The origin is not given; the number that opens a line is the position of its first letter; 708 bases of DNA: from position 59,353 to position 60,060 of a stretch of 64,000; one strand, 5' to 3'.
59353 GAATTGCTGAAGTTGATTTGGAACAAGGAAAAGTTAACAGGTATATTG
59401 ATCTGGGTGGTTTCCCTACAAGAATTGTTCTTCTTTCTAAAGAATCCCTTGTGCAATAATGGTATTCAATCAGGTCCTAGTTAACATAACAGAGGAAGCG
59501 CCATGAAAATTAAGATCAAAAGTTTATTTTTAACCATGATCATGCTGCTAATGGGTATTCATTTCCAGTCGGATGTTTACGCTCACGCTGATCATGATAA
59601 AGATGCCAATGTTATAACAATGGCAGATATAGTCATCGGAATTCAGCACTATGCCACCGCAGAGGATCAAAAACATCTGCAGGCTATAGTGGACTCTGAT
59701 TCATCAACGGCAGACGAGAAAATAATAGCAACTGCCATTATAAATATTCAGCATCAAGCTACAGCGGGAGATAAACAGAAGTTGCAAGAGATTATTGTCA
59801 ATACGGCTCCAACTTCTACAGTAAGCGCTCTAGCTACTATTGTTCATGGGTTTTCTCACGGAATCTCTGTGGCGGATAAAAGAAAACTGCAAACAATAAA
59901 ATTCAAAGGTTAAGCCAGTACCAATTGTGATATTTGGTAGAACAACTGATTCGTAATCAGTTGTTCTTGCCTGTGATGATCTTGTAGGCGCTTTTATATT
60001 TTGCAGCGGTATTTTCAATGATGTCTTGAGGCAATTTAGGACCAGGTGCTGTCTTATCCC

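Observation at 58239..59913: Uncharacterised secreted pair downstream of pmbA: a propeller-like 406-aa protein plus a small protein with three 35-aa His repeats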

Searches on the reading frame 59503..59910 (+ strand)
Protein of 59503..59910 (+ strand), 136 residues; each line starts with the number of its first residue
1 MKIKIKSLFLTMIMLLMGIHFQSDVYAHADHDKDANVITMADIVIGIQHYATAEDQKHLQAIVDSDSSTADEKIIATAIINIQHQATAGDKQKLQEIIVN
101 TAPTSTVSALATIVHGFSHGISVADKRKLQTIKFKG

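Call 3: search_protein_families(library=pfam, proteins=[window:59503-59910:+], max_evalue=1)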
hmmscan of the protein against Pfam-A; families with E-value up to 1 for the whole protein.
window:59503-59910:+ (136 aa): 1 family
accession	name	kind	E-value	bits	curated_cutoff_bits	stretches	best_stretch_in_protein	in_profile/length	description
PF15284.11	PAGK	-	0.12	12.7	22.8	1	4-40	3-41/64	Phage-encoded virulence factor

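Call 4: search_protein_families(library=ncbifam, proteins=[window:59503-59910:+], max_evalue=1)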
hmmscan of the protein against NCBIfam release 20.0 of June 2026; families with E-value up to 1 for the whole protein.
window:59503-59910:+ (136 aa): 3 families
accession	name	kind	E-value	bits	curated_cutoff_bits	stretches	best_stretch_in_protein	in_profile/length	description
NF002033.0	PRK00861.1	subfamily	0.0037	15.9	293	1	13-83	139-206/328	putative lipid kinase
NF045501.1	HUGP_GUXX-star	exception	0.03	13.8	325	0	100-130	58-87/236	HUGP/GUXX-star fusion selenoprotein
NF004813.0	PRK06163.1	equivalog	0.072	12.8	240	1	10-86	105-179/202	hypothetical protein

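Call 6: search_solved_structures(query=window:59503-59910:+, max_evalue=10)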
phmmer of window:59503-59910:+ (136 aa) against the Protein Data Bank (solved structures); distinct sequences matched with E-value up to 10: 0.
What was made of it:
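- Tried and rejected: Pfam, NCBIfam and PDB sequence searches with P2 alone (calls 3, 4, 6).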

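Call 7: find_homologous_proteins(query=window:59503-59910:+, max_evalue=0.001)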
Query window:59503-59910:+ (136 aa): 62 proteins with E <= 0.001 among 71 candidates.
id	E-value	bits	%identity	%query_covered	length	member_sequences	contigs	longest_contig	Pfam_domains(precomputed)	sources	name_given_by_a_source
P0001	2.7e-77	274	99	100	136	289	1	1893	-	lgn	-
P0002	1.4e-71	256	92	100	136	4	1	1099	-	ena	-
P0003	1.9e-68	246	88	100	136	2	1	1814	-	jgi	jgi:hypothetical protein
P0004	1.2e-66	240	86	100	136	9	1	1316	-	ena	-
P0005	2.4e-64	233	83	100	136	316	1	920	-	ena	-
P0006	9.7e-63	227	82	100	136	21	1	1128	-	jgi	-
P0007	3.1e-58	213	76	100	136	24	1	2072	-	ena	-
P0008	8.6e-58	211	75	100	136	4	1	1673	-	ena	-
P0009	1.3e-57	211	76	100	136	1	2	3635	-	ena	-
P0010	7.3e-56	205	80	90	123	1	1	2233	-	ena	-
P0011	1.7e-55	204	82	92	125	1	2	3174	-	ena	-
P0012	3.2e-51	190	74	96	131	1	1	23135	-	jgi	jgi:hypothetical protein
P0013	3.3e-51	190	71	100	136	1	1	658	-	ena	-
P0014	4.1e-51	190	70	100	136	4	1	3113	-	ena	-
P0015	5.4e-51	190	74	96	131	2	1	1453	-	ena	-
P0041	8.4e-42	160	60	100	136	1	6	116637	-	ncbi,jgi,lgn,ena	-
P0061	9.9e-18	82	41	94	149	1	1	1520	-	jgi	jgi:NADH:ubiquinone oxidoreductase subunit K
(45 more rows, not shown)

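Call 10: find_encoding_contigs(protein=P0041, flank=8000, max_places=3)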
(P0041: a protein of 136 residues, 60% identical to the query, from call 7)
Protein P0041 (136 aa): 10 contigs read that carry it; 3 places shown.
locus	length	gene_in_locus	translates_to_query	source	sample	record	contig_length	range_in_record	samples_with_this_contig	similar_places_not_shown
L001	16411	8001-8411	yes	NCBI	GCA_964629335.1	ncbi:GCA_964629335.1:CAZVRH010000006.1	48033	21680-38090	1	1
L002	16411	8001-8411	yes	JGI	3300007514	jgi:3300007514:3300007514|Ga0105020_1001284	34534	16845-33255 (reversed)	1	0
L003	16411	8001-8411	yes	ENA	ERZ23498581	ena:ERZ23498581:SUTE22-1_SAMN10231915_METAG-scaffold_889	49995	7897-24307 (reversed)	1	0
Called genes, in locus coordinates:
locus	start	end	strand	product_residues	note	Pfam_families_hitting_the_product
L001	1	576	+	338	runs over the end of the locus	PF06144:DNA_pol3_delta, PF21694:DNA_pol3_delta_C, PF14840:DNA_pol3_delt_C (weak)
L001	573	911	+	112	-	PF02410:RsfS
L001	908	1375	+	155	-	PF02590:SPOUT_MTase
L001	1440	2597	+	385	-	PF13116:YhdP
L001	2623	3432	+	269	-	PF00795:CN_hydrolase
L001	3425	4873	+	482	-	PF01523:PmbA_TldD_1st, PF19290:PmbA_TldD_2nd, PF19289:PmbA_TldD_3rd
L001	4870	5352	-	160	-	PF00731:AIRC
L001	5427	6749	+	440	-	PF01523:PmbA_TldD_1st, PF19290:PmbA_TldD_2nd, PF19289:PmbA_TldD_3rd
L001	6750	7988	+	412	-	-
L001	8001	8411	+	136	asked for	-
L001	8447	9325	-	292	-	PF01259:SAICAR_synt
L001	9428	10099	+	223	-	PF00834:Ribul_P_3_epim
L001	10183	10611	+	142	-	PF00572:Ribosomal_L13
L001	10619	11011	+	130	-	PF00380:Ribosomal_S9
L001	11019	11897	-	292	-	PF00248:Aldo_ket_red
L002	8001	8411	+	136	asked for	-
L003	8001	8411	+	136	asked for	-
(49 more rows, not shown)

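Call 14: find_encoding_contigs(protein=P0061, flank=8000, max_places=2)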
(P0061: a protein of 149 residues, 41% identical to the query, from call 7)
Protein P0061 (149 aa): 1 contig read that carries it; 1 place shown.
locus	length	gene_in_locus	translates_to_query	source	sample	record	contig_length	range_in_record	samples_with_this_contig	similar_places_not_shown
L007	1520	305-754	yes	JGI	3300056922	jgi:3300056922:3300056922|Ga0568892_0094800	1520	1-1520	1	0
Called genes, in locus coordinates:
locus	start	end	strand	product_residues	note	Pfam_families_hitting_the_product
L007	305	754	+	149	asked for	-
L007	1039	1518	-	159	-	?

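Call 25: predict_structure(alignment_id=A1)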
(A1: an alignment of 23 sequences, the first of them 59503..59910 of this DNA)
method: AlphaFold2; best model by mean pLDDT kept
length: 136 residues; sequences in the alignment: 23
mean_pLDDT: 82.3   pTM: 0.72
mean pLDDT of the five models: 82.3, 82.1, 82.0, 81.6, 81.5
residues with pLDDT >= 90: 84; 70-90: 16; 50-70: 18; < 50: 18
segments of 3 or more residues with pLDDT < 50: 17-31
pLDDT, mean of each block of 10 residues (from residue 1): 53 51 42 79 93 97 95 98 95 97 89 95 92 68
secondary structure, 60 per line:
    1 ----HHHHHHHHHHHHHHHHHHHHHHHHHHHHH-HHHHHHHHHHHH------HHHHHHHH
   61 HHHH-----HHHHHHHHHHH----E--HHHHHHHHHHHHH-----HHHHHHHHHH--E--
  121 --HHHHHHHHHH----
elements in order: H5-33 H35-46 H53-64 H70-80 H88-100 H106-115 H123-132
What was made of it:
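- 59503..59913 (+): P2: a 136-aa secreted protein made of three helical-hairpin repeats, from an uncurated triple-histidine family. AF2 model with pLDDT 82, above 90 for most of residues 41-130, showing six helices (call 25).
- The model places a beta-bridge between residues 85 and 118, which puts His84 and His119 side by side (call 25). P2 is all-helical, small and periplasmic (call 25).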

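Call 37: fold_search(model_id=the predicted structure, library=pdb)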
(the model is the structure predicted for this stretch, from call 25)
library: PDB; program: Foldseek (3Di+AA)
matches with E <= 10: 191; with E <= 0.001: 0
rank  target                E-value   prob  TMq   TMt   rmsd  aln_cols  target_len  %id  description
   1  9h5k_G                1.1e+00  0.28  0.38  0.09  10.0       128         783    9  Cryo-EM structure of the SEAC-EGOC supercomplex (released 2025-11-05)
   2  7uhy_B                1.1e+00  0.25  0.37  0.09  10.4       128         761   12  Human GATOR2 complex (released 2022-07-20)
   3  9lvj_L                1.2e+00  0.25  0.39  0.10   9.8       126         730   11  Cryo-EM structure of Sestrin2 bound human GATOR2 complex (released 2025-08-13)
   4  9oti_B                1.2e+00  0.23  0.37  0.10   9.2       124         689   10  GATOR2 complex bound to arginine sensor CASTOR1 (released 2025-10-01)
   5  9lvj_A                1.5e+00  0.21  0.38  0.10   8.4       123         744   10  Cryo-EM structure of Sestrin2 bound human GATOR2 complex (released 2025-08-13)
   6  3j96_F                1.6e+00  0.13  0.23  0.07   8.8        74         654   14  Structure of 20S supercomplex determined by single particle cryoelectron microscopy (State I) (released 2015-01-28)
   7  1f26                  1.8e+00  0.04  0.17  0.08  12.1       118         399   14  CRYSTAL STRUCTURE OF NO COMPLEX OF THR243VAL MUTANTS OF CYTOCHROME P450NOR (released 2000-11-23)
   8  1f24                  2.0e+00  0.05  0.17  0.08  11.9       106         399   15  CRYSTAL STRUCTURE OF NO COMPLEX OF THR243ALA MUTANTS OF CYTOCHROME P450NOR (released 2000-11-23)
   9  1cmn                  2.1e+00  0.04  0.15  0.07  12.9       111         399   17  CRYSTAL STRUCTURES OF FERRIC-NO COMPLEXES OF FUNGAL NITRIC OXIDE REDUCTASE AND THEIR SER286 MUTANTS AT CRYOGENIC TEMPERA (released 2000-03-22)
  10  5hxh_B                2.1e+00  0.03  0.16  0.10  14.7       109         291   11  Structural mechanisms of extracellular ion exchange and induced binding-site occlusion in the sodium-calcium exchanger (released 2016-05-11)
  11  9h5k_B                2.2e+00  0.14  0.36  0.09  10.0       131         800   11  Cryo-EM structure of the SEAC-EGOC supercomplex (released 2025-11-05)
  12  3d1b_B                2.2e+00  0.08  0.23  0.27  12.8       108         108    8  Tetragonal crystal structure of Tas3 C-terminal alpha motif (released 2009-04-21)
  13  3uz0_C                2.4e+00  0.18  0.19  0.23  10.0        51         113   31  Crystal Structure of SpoIIIAH and SpoIIQ Complex (released 2012-03-21)
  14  9k2v_A                2.4e+00  0.09  0.30  0.07  17.0       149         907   10  Cyanophage A4 pre-ejectosome (released 2025-04-09)
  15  6gb2_BL               2.5e+00  0.09  0.17  0.28   7.9        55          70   18  Unique features of mammalian mitochondrial translation initiation revealed by cryo-EM. This file contains the 39S rib (released 2018-08-08)
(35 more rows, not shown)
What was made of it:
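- Tried and rejected: Foldseek of the P2 model against the PDB: best E about 1 (call 37).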

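Call 42: search_solved_structures(query=A1, max_evalue=10, show_alignments=1)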
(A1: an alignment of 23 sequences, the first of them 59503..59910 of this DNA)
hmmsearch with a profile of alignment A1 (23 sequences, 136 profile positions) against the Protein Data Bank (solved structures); distinct sequences matched with E-value up to 10: 3.
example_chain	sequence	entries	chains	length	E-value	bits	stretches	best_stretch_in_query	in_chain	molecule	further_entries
7pnv_b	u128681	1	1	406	0.11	15.8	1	54-123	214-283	12S rRNA N4-methylcytidine methyltransferase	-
8ipi_A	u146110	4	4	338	0.58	13.5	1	54-123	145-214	12S rRNA N4-methylcytidine (m4C) methyltransferase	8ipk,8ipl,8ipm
7pnx_b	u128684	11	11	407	0.79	13.1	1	54-123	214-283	12S rRNA N4-methylcytidine (m4C) methyltransferase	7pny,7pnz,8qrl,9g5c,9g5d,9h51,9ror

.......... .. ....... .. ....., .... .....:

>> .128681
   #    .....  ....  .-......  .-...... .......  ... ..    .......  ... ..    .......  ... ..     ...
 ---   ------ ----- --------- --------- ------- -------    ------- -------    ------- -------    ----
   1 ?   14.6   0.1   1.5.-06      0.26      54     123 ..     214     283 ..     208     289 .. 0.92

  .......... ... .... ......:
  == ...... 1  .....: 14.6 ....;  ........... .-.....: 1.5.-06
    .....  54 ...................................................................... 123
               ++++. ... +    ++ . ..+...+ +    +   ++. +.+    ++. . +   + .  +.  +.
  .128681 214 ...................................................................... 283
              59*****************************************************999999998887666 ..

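Call 49: search_protein_representatives(alignment_id=A1)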
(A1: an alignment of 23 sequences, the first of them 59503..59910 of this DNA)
Query: 23 sequences, 136 profile positions. Proteins with E-value up to 0.001 (for the whole library): 474; up to 1e-10: 353; up to 1e-30: 8. The best 150 are listed.
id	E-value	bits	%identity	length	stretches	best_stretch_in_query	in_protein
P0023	4.7e-54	198.4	-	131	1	1-130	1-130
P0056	4.9e-53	195.1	-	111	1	1-111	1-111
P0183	5.1e-38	146.5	-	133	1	4-133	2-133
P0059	1.2e-35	138.8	-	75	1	62-136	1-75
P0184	1.7e-34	135.1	-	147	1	1-83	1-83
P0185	1.2e-33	132.3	-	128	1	7-132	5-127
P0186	4.1e-33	130.6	-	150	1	14-133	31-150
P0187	2.8e-32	127.9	-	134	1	6-136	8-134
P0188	1.2e-30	122.6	-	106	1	1-78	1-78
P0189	4.2e-30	120.9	-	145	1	28-132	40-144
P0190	4.6e-29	117.5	-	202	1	19-132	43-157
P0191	7.4e-29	116.8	-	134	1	4-136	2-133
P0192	1.1e-28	116.3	-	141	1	20-132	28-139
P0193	3.5e-27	111.4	-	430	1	29-133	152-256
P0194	5.2e-27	110.9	-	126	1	19-133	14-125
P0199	1.6e-25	106.0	-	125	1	19-132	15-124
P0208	2.1e-24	102.4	-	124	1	28-133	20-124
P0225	1.6e-23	99.6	-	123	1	27-133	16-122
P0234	7.2e-23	97.4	-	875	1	32-132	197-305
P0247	2.3e-22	95.8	-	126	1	28-132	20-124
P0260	1.3e-21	93.3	-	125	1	35-133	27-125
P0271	3.1e-21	92.1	-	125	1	36-132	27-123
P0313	1.7e-19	86.5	-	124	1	32-132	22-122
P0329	1.0e-18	84.0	-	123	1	25-130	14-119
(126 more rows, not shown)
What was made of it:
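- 59503..59913 (+): The family comprises 474 clusters at E <= 1e-3 (call 49).
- On Uncurated triple-His hairpin-repeat family (defined here): The HMM search found 474 clusters (call 49).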

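Call 51: search_protein_families(library=pfam, proteins=[P0199, P0208, P0225, P0247, P0271, P0194, P0260, P0313, P0193, P0234], max_evalue=0.1)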
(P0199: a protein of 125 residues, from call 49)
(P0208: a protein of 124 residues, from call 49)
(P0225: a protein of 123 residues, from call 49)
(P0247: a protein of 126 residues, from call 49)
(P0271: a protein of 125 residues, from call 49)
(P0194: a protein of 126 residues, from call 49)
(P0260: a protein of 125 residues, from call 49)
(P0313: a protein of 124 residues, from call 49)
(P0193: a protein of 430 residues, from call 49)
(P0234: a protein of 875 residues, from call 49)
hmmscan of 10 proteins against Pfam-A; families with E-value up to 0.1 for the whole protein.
P0199 (125 aa): 3 families
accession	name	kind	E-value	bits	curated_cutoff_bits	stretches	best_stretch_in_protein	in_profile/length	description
PF22780.1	HI0933_like_1st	-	0.0035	17.6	27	1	21-113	58-151/165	HI0933-like protein barrel and H2TH domain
PF11691.13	DUF3288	-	0.018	15.4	25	0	75-118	3-46/89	Protein of unknown function (DUF3288)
PF25167.1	DUF7829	-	0.048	13.5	28.6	1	29-111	43-123/224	Domain of unknown function (DUF7829)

P0208 (124 aa): 1 family
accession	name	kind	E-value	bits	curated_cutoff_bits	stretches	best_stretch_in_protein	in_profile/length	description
PF03874.21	RNA_pol_Rpb4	-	0.038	14.7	25.6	1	52-120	44-108/116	RNA polymerase Rpb4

P0225 (123 aa): 1 family
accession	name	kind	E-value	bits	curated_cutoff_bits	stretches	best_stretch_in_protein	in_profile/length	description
PF03328.21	HpcH_HpaI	-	0.0089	15.8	25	1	10-46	4-39/221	HpcH/HpaI aldolase/citrate lyase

P0247 (126 aa): 2 families
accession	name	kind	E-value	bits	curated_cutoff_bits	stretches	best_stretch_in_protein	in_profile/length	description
PF11865.14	mTOR_dom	-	0.06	13.8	27.6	0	49-91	89-131/160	Serine/threonine-protein kinase mTOR domain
PF01644.23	Chitin_synth_1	-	0.079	13.3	25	0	92-117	3-28/163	Chitin synthase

P0271 (125 aa): 2 families
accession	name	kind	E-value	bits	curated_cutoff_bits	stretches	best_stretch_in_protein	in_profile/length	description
PF04614.17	Pex19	-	0.013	15.6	22.2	1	49-117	64-120/249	Pex19 protein family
PF03328.21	HpcH_HpaI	-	0.067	12.9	25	0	31-71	22-64/221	HpcH/HpaI aldolase/citrate lyase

P0194 (126 aa): 1 family
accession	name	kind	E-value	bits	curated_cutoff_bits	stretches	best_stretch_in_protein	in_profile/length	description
PF10978.13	DUF2785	-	0.098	12.8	25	0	23-91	90-164/174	Protein of unknown function (DUF2785)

P0260 (125 aa): 1 family
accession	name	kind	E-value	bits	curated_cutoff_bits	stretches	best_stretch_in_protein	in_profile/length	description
PF25579.1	TPR_TRIP12_N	-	0.075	13.4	33.7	0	30-96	79-145/223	E3 ubiquitin-protein ligase TRIP12-like, TPR repeats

P0313 (124 aa): 2 families
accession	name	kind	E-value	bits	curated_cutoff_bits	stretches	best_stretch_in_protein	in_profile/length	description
PF11691.13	DUF3288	-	0.018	15.5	25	0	24-55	24-56/89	Protein of unknown function (DUF3288)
PF05920.17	Homeobox_KN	-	0.083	13.2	24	0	38-49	8-19/40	Homeobox KN domain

P0193 (430 aa): 2 families
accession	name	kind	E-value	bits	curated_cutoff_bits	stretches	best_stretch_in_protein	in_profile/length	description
PF00353.25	HemolysinCabind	-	2e-09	37.6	23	2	66-100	1-35/36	RTX calcium-binding nonapeptide repeat (4 copies)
PF07299.16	EF-G-binding_N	-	0.064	14.2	27.1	1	181-235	20-74/83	Elongation factor G-binding protein, N-terminal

P0234 (875 aa): 4 families
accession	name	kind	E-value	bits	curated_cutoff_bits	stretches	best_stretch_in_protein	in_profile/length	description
PF13517.12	FG-GAP_3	-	7.8e-21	74.9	26.9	5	425-502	1-60/61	FG-GAP-like repeat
PF01839.29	FG-GAP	-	2.7e-12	46.7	22.1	1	569-583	8-22/37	FG-GAP repeat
PF13620.12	CarboxypepD_reg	-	0.00051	20.8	32.3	1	9-55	9-57/82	Carboxypeptidase regulatory-like domain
PF00404.24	Dockerin_1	-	0.0013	19.4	22.9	1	62-104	10-52/57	Dockerin type I domain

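Call 52: search_protein_families(library=ncbifam, proteins=[P0199, P0208, P0225, P0247, P0271, P0194, P0260, P0313, P0192, P0329], max_evalue=0.1)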
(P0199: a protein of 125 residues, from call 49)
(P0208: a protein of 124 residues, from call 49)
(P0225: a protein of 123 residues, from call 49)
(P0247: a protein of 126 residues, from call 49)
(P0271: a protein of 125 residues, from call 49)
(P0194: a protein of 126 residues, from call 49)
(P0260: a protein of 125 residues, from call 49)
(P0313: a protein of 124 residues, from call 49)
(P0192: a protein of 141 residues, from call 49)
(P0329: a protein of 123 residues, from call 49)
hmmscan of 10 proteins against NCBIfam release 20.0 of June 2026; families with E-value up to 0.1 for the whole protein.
P0199 (125 aa): 0 families

P0208 (124 aa): 1 family
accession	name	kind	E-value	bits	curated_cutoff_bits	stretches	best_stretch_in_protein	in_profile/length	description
TIGR01801.1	CM_A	equivalog_domain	0.034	14.4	106.35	0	36-70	41-75/102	chorismate mutase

P0225 (123 aa): 0 families

P0247 (126 aa): 1 family
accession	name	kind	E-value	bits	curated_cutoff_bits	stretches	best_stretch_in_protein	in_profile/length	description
TIGR01691.1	enolase-ppase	equivalog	0.051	13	128.1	1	48-107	27-87/224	acireductone synthase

P0271 (125 aa): 1 family
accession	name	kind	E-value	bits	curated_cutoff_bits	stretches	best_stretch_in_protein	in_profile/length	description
NF004384.0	PRK05748.1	equivalog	0.029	12.9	525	1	28-120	18-105/452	replicative DNA helicase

P0194 (126 aa): 1 family
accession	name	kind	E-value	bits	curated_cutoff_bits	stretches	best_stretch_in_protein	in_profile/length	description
NF002363.0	PRK01345.1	equivalog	0.077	12.1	422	1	1-101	4-103/318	zinc metalloprotease HtpX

P0260 (125 aa): 1 family
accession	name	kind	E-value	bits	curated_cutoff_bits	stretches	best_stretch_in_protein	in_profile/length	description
NF008990.0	PRK12334.2-2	equivalog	0.012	14.9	884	1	24-83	72-129/436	nucleoside triphosphate pyrophosphohydrolase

P0313 (124 aa): 2 families
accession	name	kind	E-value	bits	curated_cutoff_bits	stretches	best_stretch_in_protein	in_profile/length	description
NF041728.1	BPSL0761_fam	subfamily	0.026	14.5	35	0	84-116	18-48/55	BPSL0761 family protein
TIGR02365.1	dha_L_ycgS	equivalog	0.059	13.1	138.3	1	46-91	105-152/196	dihydroxyacetone kinase subunit DhaL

P0192 (141 aa): 1 family
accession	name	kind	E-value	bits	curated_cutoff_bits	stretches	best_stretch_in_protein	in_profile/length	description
NF052304.1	CdsG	equivalog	0.044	14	170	0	42-92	75-125/133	CdsG family type III secretion system protein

P0329 (123 aa): 1 family
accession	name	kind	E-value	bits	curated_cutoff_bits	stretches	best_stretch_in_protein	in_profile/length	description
NF041728.1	BPSL0761_fam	subfamily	2e-05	24.5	35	1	46-79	16-47/55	BPSL0761 family protein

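Call 54: find_homologous_proteins(query=A4, max_evalue=0.00001)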
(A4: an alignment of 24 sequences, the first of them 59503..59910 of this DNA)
Query A4 (24 sequences) (136 aa, profile of the alignment): 111 proteins with E <= 0.00001 among 2729 candidates.
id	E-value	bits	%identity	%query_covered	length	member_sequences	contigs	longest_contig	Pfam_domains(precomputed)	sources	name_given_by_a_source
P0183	9.8e-45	170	43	73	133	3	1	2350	-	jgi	-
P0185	4.1e-44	168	32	96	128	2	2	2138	-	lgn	-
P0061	9.6e-43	163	41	94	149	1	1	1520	-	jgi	jgi:NADH:ubiquinone oxidoreductase subunit K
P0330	9.3e-42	160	41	73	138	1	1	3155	-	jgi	jgi:predicted nucleotidyltransferase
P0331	1.9e-41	159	39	68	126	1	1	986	-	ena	-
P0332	2.7e-41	158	32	97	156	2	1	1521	-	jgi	jgi:hypothetical protein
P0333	5.2e-40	154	39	71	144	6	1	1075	-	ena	-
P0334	2.6e-39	152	40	72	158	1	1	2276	-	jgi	jgi:hypothetical protein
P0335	4.4e-39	151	44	73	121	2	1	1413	-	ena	-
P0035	2.9e-38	149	60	100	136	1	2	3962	-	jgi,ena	-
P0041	3.6e-38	148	60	100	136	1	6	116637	-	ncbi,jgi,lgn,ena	-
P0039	3.6e-38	148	60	100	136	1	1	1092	-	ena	-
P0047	1.0e-37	147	60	100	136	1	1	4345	-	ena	-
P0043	1.1e-37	147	60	100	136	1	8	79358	-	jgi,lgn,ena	-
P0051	1.3e-37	147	60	100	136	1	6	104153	-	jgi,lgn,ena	jgi:hypothetical protein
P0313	2.0e-37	146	33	71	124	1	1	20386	-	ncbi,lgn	-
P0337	3.1e-37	145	38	68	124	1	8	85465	-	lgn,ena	-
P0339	2.0e-35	139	31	71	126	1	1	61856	-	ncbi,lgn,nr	ncbi:MAG: hypothetical protein GEV06_13815 [Luteitalea sp.]|nr:hypothetical protein [Luteitalea sp.]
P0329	2.4e-35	139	30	85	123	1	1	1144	-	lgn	-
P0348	8.3e-33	131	39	69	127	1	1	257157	-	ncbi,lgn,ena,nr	ncbi:MAG: hypothetical protein R3192_17930 [Woeseiaceae bacterium]|nr:hypothetical protein [Woeseiac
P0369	7.8e-22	96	26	68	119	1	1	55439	-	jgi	jgi:hypothetical protein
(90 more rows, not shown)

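Call 55: find_encoding_contigs(protein=P0348, flank=6000, max_places=1)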
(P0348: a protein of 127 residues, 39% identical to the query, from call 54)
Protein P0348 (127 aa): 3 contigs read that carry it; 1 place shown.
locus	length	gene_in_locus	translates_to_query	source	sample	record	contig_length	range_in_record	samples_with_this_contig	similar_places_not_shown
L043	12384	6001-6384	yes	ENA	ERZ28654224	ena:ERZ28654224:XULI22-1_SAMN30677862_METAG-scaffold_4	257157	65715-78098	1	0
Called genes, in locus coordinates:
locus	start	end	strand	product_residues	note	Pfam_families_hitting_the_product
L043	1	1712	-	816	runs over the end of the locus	PF00486:Trans_reg_C, PF00515:TPR_1 (faint), PF07719:TPR_2 (faint), PF13176:TPR_7 (faint), PF13431:TPR_17 (faint), PF14559:TPR_19 (faint), PF13414:TPR_11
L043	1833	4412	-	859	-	PF07715:Plug, PF00593:TonB_dep_Rec_b-barrel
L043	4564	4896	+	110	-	-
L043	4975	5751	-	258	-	-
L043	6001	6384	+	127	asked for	-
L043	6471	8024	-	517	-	PF01425:Amidase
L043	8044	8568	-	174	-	-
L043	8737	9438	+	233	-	PF00691:OmpA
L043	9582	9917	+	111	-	PF01329:Pterin_4a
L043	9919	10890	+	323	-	PF00291:PALP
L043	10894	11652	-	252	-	PF01656:CbiA, PF10609:ParA (weak), PF13614:AAA_31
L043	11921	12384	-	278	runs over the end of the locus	-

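Call 56: find_encoding_contigs(protein=P0337, flank=6000, max_places=1)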
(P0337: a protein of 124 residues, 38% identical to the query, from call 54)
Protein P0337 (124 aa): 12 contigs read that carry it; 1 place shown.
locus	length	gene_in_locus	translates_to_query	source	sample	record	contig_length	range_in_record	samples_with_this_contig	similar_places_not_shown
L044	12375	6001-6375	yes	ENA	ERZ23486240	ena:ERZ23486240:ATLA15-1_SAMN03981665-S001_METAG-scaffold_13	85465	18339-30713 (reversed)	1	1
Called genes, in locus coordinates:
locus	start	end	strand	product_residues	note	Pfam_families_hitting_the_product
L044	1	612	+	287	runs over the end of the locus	PF03279:Lip_A_acyltrans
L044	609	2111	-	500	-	PF00939:Na_sulph_symp, PF03600:CitMHS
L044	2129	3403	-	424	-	PF06808:DctM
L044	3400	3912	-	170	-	PF04290:DctQ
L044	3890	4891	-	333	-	PF03480:DctP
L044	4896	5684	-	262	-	PF16811:TAtT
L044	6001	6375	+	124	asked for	-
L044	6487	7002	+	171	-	PF00300:His_Phos_1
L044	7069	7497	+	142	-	PF01479:S4, PF28601:HSP15_C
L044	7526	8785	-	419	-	-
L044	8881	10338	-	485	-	PF13482:RNase_H_2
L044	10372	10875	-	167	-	PF01243:PNPOx_N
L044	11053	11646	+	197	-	-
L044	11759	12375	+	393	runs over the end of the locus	PF05343:Peptidase_M42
